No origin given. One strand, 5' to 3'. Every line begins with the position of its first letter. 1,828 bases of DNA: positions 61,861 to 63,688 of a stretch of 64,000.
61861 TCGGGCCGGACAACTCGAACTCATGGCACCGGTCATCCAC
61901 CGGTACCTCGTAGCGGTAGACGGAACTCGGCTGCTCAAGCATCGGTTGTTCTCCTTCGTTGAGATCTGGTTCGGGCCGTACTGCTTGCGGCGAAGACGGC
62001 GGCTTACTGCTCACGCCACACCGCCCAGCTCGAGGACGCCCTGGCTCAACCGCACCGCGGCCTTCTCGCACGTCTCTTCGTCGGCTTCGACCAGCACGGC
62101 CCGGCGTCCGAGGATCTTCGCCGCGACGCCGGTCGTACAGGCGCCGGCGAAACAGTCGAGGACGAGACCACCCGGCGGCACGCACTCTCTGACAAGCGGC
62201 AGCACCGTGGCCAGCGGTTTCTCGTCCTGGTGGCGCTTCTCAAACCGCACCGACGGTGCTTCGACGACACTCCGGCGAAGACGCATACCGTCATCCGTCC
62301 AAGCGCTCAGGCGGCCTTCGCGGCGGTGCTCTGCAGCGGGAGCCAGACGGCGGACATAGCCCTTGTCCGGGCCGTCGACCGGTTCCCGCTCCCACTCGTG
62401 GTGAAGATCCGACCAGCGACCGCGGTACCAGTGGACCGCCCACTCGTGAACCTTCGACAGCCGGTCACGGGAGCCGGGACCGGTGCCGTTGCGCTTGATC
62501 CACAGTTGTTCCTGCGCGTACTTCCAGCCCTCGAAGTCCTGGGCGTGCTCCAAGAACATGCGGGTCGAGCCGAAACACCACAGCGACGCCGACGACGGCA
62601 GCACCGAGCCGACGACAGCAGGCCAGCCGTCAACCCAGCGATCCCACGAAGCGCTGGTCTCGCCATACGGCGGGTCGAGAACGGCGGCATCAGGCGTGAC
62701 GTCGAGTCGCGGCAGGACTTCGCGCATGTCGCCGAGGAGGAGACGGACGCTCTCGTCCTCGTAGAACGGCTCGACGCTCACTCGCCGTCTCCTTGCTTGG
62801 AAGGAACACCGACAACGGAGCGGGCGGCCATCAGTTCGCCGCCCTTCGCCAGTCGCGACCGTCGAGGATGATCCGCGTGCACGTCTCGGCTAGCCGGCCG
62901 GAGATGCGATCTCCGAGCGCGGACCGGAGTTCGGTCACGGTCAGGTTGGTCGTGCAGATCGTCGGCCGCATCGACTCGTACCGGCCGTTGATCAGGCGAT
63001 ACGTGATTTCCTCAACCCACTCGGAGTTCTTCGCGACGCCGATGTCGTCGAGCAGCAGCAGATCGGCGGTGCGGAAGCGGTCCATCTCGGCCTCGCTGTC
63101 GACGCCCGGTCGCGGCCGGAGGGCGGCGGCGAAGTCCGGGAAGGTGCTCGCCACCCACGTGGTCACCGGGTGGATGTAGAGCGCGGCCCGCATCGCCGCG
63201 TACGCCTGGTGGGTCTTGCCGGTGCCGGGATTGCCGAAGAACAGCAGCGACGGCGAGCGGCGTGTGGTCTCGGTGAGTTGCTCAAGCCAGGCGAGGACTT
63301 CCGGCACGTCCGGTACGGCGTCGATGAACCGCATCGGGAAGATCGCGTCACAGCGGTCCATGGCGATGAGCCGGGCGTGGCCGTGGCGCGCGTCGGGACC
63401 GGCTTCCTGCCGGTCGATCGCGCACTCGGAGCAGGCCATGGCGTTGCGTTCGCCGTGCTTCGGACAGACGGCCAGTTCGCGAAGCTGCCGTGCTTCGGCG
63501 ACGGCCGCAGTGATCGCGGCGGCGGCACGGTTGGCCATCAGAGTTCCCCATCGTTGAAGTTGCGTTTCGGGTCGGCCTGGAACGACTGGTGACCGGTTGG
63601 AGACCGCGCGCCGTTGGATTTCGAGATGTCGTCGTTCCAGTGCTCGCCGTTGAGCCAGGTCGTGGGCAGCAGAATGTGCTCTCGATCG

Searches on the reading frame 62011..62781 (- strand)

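Call 32: search_protein_families(library=pfam, proteins=[window:62011-62781:-], max_evalue=0.001)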
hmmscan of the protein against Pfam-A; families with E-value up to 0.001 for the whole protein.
window:62011-62781:- (256 aa): 1 family
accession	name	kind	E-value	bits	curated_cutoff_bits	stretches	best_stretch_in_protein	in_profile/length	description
PF01555.25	N6_N4_Mtase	-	7.5e-27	95.2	26.7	1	32-241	3-219/221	DNA methylase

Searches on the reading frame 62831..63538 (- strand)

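Call 53: search_protein_families(library=phrogs, proteins=[window:62831-63538:-], max_evalue=0.00001)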
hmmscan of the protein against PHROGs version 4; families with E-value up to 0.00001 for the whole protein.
window:62831-63538:- (235 aa): 3 families
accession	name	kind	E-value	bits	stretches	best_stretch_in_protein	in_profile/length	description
phrog_50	-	DNA, RNA and nucleotide metabolism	1.3e-38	134.5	1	21-232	274-511/570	DnaC-like helicase loader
phrog_3277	-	DNA, RNA and nucleotide metabolism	6.7e-25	88.8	1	92-232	7-154/168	DnaC-like helicase loader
phrog_26922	-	DNA, RNA and nucleotide metabolism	7.5e-14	53.1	1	155-225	9-79/92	DnaC-like helicase loader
